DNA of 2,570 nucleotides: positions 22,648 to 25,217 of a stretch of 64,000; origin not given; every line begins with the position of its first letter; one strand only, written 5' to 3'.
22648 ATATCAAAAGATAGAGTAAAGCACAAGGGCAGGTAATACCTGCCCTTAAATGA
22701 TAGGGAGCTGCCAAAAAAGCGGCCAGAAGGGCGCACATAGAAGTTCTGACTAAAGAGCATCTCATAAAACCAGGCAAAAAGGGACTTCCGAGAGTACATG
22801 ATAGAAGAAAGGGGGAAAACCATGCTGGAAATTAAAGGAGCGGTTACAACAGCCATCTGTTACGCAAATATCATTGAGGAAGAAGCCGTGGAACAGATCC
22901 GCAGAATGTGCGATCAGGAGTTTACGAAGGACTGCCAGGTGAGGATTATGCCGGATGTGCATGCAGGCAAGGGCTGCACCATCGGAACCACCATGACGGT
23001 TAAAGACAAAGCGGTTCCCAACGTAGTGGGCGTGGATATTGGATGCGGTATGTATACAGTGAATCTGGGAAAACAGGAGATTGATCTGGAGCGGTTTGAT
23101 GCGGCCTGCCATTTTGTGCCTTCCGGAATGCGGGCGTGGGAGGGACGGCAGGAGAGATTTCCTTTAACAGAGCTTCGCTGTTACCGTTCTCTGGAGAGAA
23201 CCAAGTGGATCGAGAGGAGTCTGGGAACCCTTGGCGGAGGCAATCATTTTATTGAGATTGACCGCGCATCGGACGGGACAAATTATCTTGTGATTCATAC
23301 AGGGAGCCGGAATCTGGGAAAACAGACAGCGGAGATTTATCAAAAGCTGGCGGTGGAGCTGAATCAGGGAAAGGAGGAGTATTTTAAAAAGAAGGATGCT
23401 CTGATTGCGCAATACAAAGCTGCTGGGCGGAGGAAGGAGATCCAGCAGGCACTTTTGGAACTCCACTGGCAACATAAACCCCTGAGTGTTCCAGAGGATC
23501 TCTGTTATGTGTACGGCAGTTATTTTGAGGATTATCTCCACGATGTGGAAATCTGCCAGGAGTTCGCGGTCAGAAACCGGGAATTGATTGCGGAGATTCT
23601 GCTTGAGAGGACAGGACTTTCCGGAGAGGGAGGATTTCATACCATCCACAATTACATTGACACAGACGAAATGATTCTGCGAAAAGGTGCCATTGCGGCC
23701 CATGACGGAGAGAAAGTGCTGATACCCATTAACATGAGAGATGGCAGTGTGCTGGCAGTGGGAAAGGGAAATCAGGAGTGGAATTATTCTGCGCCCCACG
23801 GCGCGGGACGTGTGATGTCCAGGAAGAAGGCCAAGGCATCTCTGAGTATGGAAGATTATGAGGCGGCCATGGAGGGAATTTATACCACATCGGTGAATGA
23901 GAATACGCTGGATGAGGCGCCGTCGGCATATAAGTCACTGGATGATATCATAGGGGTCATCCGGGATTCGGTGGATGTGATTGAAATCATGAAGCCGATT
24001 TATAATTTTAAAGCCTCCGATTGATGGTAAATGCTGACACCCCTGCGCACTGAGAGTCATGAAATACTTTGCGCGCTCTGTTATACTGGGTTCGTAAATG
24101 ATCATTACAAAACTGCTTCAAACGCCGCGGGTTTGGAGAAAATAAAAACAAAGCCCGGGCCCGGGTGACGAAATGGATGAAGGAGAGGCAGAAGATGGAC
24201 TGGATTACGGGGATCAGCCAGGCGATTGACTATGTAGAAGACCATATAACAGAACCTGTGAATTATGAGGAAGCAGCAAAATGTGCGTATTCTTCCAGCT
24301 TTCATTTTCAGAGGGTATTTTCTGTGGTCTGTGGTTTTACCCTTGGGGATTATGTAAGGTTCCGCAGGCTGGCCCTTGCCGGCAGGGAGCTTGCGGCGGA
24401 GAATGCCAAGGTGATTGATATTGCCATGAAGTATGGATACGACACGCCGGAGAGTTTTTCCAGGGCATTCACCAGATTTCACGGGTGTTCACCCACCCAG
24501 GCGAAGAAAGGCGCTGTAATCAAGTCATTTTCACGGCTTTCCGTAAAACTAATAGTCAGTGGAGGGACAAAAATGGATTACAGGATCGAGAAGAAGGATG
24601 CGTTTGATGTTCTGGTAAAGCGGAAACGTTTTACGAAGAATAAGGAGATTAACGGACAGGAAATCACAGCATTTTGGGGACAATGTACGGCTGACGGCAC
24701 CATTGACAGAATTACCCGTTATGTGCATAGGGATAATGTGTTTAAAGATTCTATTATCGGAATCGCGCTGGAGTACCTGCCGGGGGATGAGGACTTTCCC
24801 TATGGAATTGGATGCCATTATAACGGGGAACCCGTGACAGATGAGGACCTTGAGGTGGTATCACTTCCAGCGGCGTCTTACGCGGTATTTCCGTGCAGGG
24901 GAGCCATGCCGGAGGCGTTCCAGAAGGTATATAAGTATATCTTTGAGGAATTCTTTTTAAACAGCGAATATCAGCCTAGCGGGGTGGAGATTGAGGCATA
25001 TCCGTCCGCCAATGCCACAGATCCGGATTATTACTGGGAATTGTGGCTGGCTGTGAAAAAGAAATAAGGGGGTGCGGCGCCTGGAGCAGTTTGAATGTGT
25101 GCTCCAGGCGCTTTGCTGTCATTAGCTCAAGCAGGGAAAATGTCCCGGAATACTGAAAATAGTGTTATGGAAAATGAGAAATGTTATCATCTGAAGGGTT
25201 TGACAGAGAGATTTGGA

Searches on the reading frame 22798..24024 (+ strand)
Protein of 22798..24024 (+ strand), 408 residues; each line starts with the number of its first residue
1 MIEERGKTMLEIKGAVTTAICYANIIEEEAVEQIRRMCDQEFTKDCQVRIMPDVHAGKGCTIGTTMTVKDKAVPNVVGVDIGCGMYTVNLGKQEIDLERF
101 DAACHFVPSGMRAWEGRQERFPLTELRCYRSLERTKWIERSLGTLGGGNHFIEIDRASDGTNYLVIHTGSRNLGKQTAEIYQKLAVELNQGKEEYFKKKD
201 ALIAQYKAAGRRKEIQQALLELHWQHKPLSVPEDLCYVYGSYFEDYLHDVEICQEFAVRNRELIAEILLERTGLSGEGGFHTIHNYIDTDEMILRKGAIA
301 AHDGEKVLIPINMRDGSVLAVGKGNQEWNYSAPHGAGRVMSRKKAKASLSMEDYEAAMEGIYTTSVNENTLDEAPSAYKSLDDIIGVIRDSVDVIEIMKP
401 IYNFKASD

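Call 58: search_protein_families(library=pfam, proteins=[window:22798-24024:+], max_evalue=0.00001)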
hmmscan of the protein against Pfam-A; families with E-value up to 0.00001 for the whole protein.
window:22798-24024:+ (408 aa): 1 family
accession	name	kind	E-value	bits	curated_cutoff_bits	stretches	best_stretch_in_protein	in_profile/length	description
PF01139.22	RtcB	-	3.2e-56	191.8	27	2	136-405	141-425/426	tRNA-splicing ligase RtcB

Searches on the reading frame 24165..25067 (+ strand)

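Call 58: search_protein_families(library=pfam, proteins=[window:24165-25067:+], max_evalue=0.00001)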
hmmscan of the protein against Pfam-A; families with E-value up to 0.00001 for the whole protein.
window:24165-25067:+ (300 aa): 4 families
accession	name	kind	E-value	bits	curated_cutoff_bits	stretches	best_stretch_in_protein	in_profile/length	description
PF14526.11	Cass2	-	5.4e-20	72.6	27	1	140-297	1-150/150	Integron-associated effector binding protein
PF12833.13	HTH_18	-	1.6e-17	64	33.6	1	38-115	2-79/80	Helix-turn-helix domain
PF06445.20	GyrI-like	-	2.2e-14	54.4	26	1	137-298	1-155/155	GyrI-like small molecule binding domain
PF00165.29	HTH_AraC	-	1.2e-08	35.3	26.6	0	78-112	6-39/42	Bacterial regulatory helix-turn-helix proteins, AraC family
